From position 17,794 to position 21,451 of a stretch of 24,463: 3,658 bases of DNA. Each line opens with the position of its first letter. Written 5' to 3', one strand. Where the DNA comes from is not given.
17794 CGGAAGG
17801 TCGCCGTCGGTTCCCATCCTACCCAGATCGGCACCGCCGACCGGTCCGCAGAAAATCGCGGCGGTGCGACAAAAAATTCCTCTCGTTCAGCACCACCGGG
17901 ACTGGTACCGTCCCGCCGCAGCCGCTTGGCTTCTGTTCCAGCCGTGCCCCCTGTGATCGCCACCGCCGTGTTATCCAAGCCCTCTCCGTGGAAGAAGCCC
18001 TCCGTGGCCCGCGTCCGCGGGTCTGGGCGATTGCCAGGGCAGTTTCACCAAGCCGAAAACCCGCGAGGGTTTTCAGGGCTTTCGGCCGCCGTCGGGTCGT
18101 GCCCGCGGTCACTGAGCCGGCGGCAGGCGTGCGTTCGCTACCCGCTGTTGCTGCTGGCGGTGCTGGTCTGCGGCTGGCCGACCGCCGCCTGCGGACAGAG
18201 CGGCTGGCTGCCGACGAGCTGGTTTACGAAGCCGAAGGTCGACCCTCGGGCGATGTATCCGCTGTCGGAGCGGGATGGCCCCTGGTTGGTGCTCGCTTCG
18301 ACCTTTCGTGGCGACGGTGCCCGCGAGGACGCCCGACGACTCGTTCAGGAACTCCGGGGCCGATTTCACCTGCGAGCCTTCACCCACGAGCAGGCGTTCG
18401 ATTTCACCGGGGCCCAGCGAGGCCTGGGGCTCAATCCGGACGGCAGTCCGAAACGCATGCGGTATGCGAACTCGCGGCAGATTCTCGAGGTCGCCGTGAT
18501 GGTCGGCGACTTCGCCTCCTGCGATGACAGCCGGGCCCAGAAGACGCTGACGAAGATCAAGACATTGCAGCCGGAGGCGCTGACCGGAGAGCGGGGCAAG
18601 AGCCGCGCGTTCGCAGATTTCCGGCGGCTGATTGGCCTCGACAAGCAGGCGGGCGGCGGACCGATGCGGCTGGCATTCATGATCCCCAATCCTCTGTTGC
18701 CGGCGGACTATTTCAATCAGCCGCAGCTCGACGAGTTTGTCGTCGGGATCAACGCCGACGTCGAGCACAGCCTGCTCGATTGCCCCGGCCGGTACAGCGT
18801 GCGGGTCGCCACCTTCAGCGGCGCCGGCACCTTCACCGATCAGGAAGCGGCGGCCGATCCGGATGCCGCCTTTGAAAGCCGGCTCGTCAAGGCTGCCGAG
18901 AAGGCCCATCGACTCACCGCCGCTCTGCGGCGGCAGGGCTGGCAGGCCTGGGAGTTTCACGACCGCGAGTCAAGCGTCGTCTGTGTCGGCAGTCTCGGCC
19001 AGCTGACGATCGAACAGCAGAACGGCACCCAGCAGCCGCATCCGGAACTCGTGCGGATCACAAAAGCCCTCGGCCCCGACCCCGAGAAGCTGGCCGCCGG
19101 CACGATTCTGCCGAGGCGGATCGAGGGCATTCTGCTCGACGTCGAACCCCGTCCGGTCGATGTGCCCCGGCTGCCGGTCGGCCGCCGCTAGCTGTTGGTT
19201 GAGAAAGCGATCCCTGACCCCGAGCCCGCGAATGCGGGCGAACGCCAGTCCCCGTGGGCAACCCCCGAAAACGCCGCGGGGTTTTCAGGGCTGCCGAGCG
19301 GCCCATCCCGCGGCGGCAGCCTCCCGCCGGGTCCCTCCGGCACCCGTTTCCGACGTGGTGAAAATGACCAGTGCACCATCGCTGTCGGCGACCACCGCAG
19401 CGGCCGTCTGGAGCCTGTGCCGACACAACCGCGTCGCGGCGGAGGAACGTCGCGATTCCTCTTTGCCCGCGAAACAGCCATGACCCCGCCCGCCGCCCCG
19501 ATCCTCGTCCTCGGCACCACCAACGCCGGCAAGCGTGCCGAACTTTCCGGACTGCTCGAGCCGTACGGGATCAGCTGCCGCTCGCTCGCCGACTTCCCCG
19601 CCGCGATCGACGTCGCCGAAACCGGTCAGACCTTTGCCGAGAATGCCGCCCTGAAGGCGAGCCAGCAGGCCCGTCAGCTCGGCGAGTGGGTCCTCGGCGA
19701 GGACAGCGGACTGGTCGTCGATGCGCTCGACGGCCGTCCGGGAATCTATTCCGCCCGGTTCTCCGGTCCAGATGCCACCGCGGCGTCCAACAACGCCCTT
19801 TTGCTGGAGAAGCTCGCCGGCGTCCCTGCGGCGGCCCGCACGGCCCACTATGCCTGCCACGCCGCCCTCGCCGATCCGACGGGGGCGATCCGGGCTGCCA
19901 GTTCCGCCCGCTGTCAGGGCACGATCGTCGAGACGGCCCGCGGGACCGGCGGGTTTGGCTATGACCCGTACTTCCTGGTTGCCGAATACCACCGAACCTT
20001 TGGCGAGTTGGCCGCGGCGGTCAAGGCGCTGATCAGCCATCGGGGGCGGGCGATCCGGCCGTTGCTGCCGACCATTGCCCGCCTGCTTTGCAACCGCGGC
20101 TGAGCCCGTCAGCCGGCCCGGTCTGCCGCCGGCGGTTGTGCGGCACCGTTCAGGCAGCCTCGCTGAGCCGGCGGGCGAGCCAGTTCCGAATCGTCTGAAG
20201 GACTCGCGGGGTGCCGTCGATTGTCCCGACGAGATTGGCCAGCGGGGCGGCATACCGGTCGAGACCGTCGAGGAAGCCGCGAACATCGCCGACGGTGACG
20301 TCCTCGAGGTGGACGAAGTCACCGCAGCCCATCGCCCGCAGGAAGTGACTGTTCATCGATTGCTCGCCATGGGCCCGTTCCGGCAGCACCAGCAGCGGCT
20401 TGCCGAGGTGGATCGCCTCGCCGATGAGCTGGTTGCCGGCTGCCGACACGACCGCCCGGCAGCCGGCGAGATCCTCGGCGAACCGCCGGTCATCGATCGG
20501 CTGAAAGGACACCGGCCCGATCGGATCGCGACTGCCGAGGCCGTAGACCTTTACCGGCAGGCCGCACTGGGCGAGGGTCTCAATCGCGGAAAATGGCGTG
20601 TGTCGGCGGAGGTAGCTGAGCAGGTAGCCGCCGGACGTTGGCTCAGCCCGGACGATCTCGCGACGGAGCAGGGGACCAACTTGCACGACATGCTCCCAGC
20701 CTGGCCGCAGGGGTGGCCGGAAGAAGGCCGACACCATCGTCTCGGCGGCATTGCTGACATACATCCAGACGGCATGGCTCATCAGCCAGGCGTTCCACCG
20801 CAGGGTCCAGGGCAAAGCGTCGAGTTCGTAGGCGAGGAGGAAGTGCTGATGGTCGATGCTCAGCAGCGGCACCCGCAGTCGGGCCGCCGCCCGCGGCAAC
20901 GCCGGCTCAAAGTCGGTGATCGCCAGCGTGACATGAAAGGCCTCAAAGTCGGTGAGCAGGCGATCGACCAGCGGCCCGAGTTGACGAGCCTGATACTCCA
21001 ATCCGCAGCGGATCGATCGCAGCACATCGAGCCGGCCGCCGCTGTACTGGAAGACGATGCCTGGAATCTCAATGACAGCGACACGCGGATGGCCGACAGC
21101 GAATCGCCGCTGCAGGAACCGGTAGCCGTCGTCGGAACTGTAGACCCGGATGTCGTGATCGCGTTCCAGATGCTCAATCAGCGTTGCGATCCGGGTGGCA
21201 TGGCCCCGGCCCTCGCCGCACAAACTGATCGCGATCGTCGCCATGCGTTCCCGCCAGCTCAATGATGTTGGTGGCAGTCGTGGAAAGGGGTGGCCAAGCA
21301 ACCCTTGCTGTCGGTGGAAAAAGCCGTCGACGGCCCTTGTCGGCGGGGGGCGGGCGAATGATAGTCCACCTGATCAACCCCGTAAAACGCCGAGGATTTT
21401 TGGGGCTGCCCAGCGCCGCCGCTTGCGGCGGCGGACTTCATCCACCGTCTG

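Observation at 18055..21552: Clustered spaced palindrome GAAAA-N10-TTTTC: candidate undescribed operator or short repeat family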

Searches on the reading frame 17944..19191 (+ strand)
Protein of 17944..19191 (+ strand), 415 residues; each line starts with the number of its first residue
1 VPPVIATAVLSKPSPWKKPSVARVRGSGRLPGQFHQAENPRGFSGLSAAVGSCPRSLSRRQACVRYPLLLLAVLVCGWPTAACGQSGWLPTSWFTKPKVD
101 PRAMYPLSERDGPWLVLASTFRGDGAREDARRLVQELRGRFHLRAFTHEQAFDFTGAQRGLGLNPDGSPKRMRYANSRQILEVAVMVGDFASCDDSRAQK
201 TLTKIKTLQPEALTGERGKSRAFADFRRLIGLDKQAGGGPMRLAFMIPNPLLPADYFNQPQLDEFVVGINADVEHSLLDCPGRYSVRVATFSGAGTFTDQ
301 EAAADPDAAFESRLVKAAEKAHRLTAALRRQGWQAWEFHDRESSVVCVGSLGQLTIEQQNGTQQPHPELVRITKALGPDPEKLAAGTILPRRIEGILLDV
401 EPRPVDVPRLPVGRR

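Call 18: find_homologous_proteins(query=window:17944-19191:+, max_evalue=0.00001)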
Query window:17944-19191:+ (415 aa): 447 proteins with E <= 0.00001 among 8000 candidates; the best 120 are listed.
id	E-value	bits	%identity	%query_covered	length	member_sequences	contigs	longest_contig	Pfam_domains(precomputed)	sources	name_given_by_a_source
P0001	1.4e-280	948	100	100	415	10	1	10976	-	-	-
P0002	5.9e-197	673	85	81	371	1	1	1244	-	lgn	-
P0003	1.7e-195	668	82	84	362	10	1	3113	-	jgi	jgi:hypothetical protein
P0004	3.6e-194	663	82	84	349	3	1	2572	-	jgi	-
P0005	4.9e-194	663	84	81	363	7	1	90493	-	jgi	-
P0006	2.2e-193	661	82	81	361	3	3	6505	-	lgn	-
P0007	3.3e-193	660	82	82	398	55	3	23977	-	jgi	jgi:hypothetical protein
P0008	3.9e-182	624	75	85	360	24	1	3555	-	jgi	jgi:hypothetical protein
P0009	2.5e-179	615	74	84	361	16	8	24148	-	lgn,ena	-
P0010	4.1e-177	607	75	83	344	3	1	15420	-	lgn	-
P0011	7.7e-175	600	74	84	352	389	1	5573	-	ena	-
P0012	1.3e-169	583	71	83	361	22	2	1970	-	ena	-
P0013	1.4e-168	579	71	83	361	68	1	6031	-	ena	-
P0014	1.1e-167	576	71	83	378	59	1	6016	-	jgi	jgi:hypothetical protein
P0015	1.8e-160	552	67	85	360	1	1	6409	-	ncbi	-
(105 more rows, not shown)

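Call 20: find_encoding_contigs(protein=P0005, flank=10000, max_places=3)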
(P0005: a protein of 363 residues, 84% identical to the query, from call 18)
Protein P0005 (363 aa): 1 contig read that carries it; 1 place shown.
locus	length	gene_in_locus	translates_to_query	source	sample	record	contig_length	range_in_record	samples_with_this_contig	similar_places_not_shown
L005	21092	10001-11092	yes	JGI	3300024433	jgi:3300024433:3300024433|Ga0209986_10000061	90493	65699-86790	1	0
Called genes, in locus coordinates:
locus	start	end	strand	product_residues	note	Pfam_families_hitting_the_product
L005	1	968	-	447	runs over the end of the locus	PF12158:DUF3592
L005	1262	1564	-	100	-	PF03118:RNA_pol_A_CTD, PF14520:HHH_5 (weak)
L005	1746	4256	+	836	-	PF00580:UvrD-helicase, PF13245:AAA_19, PF13361:UvrD_C, PF13538:UvrD_C_2 (faint)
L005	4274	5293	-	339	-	PF06750:A24_N_bact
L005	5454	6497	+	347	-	PF03706:LPG_synthase_TM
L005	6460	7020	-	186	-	PF00293:NUDIX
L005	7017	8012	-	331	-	PF01571:GCV_T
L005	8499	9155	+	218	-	-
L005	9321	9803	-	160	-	-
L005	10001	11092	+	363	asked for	-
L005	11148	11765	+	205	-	PF01725:Ham1p_like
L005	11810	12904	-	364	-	PF13528:Glyco_trans_1_3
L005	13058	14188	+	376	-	-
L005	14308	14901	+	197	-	-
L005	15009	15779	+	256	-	PF04079:SMC_ScpB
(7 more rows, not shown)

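Call 21: find_encoding_contigs(protein=P0007, flank=10000, max_places=3)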
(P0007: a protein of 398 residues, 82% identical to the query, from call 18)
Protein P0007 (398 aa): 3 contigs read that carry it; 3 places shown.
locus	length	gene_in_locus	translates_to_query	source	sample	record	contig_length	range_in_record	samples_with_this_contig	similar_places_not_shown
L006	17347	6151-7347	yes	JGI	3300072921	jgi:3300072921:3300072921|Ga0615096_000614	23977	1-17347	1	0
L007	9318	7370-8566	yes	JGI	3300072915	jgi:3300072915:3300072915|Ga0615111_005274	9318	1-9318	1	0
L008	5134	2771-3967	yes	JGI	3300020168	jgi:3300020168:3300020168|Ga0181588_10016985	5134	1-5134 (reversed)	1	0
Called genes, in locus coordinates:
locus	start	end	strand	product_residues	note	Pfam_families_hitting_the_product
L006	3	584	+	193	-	?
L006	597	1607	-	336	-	PF06750:A24_N_bact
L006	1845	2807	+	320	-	PF03706:LPG_synthase_TM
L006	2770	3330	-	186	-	PF00293:NUDIX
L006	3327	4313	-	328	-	PF01571:GCV_T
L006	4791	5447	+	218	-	-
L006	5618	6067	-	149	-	-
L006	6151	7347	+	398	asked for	-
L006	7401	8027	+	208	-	PF01725:Ham1p_like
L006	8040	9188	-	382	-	PF13528:Glyco_trans_1_3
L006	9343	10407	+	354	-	-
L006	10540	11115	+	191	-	-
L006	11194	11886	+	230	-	PF04079:SMC_ScpB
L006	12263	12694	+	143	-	-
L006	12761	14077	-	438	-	PF04389:Peptidase_M28, PF01546:Peptidase_M20 (weak), PF13180:PDZ_2, PF17820:PDZ_6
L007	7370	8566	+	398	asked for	-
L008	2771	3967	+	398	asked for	-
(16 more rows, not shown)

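Call 22: find_encoding_contigs(protein=P0009, flank=10000, max_places=3)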
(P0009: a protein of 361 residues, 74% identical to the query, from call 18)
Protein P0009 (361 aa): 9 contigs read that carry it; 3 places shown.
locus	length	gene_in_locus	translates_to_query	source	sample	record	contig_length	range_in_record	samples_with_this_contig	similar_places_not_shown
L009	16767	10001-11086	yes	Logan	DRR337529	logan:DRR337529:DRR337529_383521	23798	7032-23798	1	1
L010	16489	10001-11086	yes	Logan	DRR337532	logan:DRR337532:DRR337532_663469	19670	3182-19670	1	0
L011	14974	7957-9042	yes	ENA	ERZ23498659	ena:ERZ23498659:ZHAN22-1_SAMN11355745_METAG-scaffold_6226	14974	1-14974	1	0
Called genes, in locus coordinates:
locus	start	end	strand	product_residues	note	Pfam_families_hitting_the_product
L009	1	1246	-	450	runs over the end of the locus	PF12158:DUF3592 (weak)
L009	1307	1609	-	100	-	PF03118:RNA_pol_A_CTD, PF14520:HHH_5 (faint)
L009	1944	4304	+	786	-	PF00580:UvrD-helicase, PF13245:AAA_19, PF13361:UvrD_C, PF13538:UvrD_C_2 (faint)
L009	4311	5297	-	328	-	PF06750:A24_N_bact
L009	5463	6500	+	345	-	PF03706:LPG_synthase_TM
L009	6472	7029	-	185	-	PF00293:NUDIX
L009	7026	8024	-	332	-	PF01571:GCV_T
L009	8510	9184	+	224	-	-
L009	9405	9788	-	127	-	-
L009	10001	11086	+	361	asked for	-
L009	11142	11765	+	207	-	PF01725:Ham1p_like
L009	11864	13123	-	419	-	PF13528:Glyco_trans_1_3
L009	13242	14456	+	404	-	-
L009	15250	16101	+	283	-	PF04079:SMC_ScpB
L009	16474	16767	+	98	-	?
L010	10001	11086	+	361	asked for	-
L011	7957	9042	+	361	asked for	-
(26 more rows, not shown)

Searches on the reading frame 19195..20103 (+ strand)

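Call 11: search_protein_families(library=pfam, proteins=[window:19195-20103:+], max_evalue=0.01)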
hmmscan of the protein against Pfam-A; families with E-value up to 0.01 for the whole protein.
window:19195-20103:+ (302 aa): 1 family
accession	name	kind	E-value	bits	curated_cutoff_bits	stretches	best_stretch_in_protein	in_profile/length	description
PF01725.21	Ham1p_like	-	1.5e-55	188.4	22.5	1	104-291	1-184/186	Ham1 family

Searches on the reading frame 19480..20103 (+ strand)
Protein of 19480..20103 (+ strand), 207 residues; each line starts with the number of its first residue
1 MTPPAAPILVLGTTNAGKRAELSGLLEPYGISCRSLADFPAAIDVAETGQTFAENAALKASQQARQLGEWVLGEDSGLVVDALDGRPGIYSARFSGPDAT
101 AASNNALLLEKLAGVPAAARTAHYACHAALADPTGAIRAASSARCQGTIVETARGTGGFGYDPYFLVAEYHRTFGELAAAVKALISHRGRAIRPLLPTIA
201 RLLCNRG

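Call 16: find_encoding_contigs(protein=window:19480-20103:+, flank=10000, max_places=10)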
Protein window:19480-20103:+ (207 aa): 4 contigs read that carry it; 4 places shown.
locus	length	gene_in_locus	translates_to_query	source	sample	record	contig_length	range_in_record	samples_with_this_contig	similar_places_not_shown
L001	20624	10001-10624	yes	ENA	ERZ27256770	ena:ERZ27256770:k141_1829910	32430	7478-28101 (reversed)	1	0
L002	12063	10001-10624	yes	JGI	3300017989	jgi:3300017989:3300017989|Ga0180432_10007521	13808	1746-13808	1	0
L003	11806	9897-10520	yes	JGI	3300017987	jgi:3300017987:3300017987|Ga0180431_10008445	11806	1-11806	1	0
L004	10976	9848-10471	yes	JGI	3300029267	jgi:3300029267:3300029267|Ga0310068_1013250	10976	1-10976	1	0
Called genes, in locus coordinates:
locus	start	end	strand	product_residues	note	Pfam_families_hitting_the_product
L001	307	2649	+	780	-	PF00580:UvrD-helicase, PF13245:AAA_19, PF13361:UvrD_C, PF13538:UvrD_C_2 (faint)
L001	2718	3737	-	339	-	PF06750:A24_N_bact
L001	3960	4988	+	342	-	PF03706:LPG_synthase_TM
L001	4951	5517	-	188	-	PF00293:NUDIX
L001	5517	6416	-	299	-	PF01571:GCV_T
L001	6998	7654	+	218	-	-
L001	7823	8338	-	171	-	-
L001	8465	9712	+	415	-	-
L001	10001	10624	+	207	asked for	PF01725:Ham1p_like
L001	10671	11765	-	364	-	PF13528:Glyco_trans_1_3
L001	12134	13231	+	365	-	-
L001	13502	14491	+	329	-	-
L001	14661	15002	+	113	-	PF04079:SMC_ScpB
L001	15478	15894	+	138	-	-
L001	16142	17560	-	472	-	PF04389:Peptidase_M28, PF01546:Peptidase_M20, PF00595:PDZ, PF13180:PDZ_2, PF17820:PDZ_6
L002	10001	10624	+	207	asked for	PF01725:Ham1p_like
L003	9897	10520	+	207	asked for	PF01725:Ham1p_like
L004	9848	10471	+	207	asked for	PF01725:Ham1p_like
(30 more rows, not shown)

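Call 67: list_cluster_members(proteins=[P0130, window:19480-20103:+, P0121, P0005])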
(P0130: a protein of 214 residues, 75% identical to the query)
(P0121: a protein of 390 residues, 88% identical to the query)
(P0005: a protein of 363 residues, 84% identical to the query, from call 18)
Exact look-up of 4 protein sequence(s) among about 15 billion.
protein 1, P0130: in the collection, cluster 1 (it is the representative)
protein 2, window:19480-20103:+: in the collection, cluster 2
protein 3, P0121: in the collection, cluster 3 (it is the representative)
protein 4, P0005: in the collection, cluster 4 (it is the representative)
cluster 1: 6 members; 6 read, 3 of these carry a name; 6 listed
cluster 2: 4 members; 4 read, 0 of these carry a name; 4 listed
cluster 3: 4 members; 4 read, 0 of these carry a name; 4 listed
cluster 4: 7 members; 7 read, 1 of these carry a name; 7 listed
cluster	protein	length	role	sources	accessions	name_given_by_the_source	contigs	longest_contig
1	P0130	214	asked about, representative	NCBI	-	-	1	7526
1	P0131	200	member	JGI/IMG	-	hypothetical protein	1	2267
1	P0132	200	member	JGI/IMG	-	hypothetical protein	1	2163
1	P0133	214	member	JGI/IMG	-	hypothetical protein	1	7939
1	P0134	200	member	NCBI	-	-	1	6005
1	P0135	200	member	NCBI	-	-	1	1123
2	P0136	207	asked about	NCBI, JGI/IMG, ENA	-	-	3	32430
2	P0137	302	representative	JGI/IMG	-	-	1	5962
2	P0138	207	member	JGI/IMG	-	-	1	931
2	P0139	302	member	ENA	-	-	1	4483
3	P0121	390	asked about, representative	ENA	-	-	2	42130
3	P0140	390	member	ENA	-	-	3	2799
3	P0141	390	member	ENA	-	-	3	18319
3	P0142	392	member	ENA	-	-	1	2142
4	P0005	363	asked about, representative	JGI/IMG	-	-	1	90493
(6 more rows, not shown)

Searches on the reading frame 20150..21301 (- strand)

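Call 11: search_protein_families(library=pfam, proteins=[window:20150-21301:-], max_evalue=0.01)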
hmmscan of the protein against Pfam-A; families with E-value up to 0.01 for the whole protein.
window:20150-21301:- (383 aa): 2 families
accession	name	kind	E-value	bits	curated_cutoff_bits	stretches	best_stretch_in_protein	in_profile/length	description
PF13528.12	Glyco_trans_1_3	-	2.2e-54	185.3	25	1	24-345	4-319/322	Glycosyl transferase family 1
PF13439.12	Glyco_transf_4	-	0.00061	20.3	28.5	1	33-183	3-141/170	Glycosyltransferase Family 4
